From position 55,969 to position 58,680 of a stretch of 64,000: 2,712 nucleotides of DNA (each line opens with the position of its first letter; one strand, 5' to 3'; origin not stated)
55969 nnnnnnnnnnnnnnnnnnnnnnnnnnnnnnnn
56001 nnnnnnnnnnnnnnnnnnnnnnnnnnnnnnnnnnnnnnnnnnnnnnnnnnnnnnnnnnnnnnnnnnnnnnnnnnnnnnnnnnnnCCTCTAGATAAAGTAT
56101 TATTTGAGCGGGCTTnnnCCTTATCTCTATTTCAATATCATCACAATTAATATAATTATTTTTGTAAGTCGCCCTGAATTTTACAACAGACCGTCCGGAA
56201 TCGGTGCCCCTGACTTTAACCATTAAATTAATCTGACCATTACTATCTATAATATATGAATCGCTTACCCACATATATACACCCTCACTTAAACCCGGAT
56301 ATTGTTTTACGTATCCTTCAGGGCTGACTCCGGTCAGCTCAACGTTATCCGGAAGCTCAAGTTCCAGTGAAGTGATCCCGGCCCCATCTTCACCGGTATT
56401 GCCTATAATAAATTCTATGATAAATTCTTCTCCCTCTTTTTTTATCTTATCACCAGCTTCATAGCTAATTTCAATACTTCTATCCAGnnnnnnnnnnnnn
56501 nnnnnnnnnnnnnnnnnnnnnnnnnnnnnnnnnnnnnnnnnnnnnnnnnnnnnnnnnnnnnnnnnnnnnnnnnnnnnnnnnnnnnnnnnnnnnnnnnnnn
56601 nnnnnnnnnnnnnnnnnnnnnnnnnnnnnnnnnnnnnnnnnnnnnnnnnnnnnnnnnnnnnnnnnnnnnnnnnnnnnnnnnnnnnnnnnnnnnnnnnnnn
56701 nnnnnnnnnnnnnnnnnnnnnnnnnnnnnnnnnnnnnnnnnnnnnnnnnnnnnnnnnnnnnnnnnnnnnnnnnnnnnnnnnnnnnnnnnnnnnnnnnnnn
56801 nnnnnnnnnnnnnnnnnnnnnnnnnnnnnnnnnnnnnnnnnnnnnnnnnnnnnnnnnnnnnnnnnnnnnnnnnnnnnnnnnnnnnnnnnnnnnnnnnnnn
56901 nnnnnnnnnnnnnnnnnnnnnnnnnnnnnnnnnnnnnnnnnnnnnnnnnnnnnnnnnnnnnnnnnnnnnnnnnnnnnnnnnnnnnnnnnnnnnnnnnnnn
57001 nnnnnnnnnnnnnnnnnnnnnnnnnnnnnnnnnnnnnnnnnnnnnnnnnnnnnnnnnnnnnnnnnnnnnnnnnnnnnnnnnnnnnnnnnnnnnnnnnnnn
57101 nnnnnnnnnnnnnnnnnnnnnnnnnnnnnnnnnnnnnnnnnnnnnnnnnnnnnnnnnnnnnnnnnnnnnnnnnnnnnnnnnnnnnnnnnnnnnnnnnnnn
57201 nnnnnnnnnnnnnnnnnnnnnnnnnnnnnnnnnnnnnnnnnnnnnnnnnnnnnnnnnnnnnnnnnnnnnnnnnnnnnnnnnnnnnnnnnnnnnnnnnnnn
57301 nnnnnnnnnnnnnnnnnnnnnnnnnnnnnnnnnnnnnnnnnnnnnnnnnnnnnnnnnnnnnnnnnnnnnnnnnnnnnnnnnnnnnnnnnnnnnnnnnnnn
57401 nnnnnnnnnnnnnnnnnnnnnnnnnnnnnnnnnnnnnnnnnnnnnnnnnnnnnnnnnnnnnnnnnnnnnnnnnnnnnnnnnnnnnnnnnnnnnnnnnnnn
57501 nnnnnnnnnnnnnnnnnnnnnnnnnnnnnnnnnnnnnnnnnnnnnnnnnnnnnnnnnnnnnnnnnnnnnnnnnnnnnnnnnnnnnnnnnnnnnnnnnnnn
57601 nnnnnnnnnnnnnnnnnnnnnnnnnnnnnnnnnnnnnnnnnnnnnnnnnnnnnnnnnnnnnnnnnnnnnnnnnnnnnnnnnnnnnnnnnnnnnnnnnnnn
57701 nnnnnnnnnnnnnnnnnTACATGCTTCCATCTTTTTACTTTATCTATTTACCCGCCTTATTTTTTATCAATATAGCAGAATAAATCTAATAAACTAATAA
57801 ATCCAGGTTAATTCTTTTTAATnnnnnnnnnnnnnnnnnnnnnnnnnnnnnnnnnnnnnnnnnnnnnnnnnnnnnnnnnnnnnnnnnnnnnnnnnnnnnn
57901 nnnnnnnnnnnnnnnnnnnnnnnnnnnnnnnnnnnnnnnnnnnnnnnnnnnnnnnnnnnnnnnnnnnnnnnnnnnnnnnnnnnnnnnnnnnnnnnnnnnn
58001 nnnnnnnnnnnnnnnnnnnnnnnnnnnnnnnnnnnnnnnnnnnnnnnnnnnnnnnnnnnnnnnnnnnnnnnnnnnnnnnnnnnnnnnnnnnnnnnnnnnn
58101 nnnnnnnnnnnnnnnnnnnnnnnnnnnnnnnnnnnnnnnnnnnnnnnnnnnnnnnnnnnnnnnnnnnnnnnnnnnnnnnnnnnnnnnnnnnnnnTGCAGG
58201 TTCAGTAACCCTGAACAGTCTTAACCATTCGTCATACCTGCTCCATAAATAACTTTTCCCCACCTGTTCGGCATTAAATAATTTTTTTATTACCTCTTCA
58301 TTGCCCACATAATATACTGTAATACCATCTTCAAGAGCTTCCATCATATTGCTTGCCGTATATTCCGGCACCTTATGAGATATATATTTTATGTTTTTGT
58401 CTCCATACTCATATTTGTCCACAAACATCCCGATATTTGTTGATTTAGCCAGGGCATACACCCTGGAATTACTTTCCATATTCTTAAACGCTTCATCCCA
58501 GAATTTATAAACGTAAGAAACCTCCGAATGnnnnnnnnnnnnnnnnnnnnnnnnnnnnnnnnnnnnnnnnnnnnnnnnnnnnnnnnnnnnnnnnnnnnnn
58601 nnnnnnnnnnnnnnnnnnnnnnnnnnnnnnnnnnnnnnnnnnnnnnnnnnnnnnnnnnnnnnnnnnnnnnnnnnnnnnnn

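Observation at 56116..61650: Arn-like lipid-linked single-sugar glycosylation module: ArnC-like GT2, ArnE/F-like flippase pair, DUF2723/GT-C transferase and an extracytoplasmic NodB deacetylase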

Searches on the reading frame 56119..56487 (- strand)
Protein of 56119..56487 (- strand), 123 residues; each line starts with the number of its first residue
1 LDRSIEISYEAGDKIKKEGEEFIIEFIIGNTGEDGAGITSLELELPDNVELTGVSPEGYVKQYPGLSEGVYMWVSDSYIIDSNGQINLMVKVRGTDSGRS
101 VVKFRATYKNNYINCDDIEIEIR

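Call 30: find_homologous_proteins(query=window:56119-56478:-, max_evalue=0.001)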
Query seq(120 aa) (120 aa): 1 proteins with E <= 0.001 among 7 candidates.
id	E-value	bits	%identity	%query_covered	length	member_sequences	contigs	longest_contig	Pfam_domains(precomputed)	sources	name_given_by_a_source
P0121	1.1e-31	127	56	83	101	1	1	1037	-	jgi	-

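Call 42: search_protein_representatives(alignment_id=A2)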
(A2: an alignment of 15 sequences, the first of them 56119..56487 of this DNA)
Query: 15 sequences, 122 profile positions. Proteins with E-value up to 0.001 (for the whole library): 57; up to 1e-10: 36; up to 1e-30: 8. The best 57 are listed.
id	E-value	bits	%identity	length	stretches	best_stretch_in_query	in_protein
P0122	3.2e-52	191.9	-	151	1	2-121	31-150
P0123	1.6e-49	183.1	-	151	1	2-122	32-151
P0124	9.2e-45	167.8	-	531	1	2-121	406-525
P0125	4.1e-41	156.0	-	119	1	31-121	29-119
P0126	4.4e-39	149.5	-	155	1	27-121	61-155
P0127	2.4e-36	140.6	-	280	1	4-120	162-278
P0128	1.6e-33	131.5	-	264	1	3-120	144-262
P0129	8.6e-32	125.9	-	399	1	4-120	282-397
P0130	2.9e-29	117.7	-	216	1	3-121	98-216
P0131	8.0e-29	116.3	-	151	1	4-120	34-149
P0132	1.5e-28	115.4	-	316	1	4-120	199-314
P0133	2.4e-28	114.8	-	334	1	4-121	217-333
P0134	4.0e-28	114.1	-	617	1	3-121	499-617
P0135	6.8e-28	113.3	-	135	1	2-121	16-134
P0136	1.9e-27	111.9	-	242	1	3-120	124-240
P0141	1.3e-23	99.5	-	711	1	11-121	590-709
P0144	1.0e-21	93.4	-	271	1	4-114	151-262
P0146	9.3e-21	90.3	-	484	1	2-120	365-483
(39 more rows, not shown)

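Call 43: search_protein_families(library=pfam, proteins=[P0127, P0128, P0129, P0130, P0132, P0133, P0136, P0144, P0146, P0141], max_evalue=0.01)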
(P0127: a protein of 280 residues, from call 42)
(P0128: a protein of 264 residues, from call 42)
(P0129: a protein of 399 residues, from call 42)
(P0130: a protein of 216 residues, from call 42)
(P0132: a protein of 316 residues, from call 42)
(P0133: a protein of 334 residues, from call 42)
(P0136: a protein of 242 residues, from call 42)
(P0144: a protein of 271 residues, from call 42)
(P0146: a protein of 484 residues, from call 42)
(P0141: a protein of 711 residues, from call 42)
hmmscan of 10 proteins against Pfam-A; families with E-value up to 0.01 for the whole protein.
P0127 (280 aa): 0 families

P0128 (264 aa): 1 family
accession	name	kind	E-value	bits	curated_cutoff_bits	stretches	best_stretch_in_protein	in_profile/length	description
PF01522.26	Polysacc_deac_1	-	1.8e-11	44.5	23.1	1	27-102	48-123/124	Polysaccharide deacetylase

P0129 (399 aa): 0 families

P0130 (216 aa): 0 families

P0132 (316 aa): 0 families

P0133 (334 aa): 0 families

P0136 (242 aa): 0 families

P0144 (271 aa): 0 families

P0146 (484 aa): 0 families

P0141 (711 aa): 2 families
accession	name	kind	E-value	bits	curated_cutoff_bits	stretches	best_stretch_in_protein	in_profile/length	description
PF11028.14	TMEM260-like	-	3.5e-20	72.9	24.2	1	44-189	5-172/179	Protein O-mannosyl-transferase TMEM260-like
PF13231.12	PMT_2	-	0.00073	20.2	26.1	1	81-210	24-153/160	Dolichyl-phosphate-mannose-protein mannosyltransferase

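Call 66: search_protein_families(library=pfam, proteins=[window:56119-56487:-], max_evalue=10)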
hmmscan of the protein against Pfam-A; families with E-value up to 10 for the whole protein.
window:56119-56487:- (123 aa): 3 families
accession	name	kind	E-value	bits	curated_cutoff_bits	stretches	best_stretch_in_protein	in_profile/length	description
PF15121.11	TMEM71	-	0.01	16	27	1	66-89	70-93/152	TMEM71 protein family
PF08695.16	Coa1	-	0.014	15.7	22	1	70-110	55-93/117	Cytochrome oxidase complex assembly protein 1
PF19070.5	DUF5766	-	0.033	14.9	27.4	1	73-106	34-68/77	Family of unknown function (DUF5766)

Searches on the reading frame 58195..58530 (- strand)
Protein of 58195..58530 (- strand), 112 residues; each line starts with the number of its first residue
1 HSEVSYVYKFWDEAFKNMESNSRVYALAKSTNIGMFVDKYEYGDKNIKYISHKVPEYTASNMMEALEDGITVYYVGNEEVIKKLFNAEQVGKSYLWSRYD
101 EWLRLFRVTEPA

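Call 66: search_protein_families(library=pfam, proteins=[window:58195-58530:-], max_evalue=10)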
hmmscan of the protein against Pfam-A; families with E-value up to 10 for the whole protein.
window:58195-58530:- (112 aa): 1 family
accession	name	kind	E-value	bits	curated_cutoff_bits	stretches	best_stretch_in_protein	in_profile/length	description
PF01948.23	PyrI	-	0.055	14.1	25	1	29-83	35-89/93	Aspartate carbamoyltransferase regulatory chain, allosteric domain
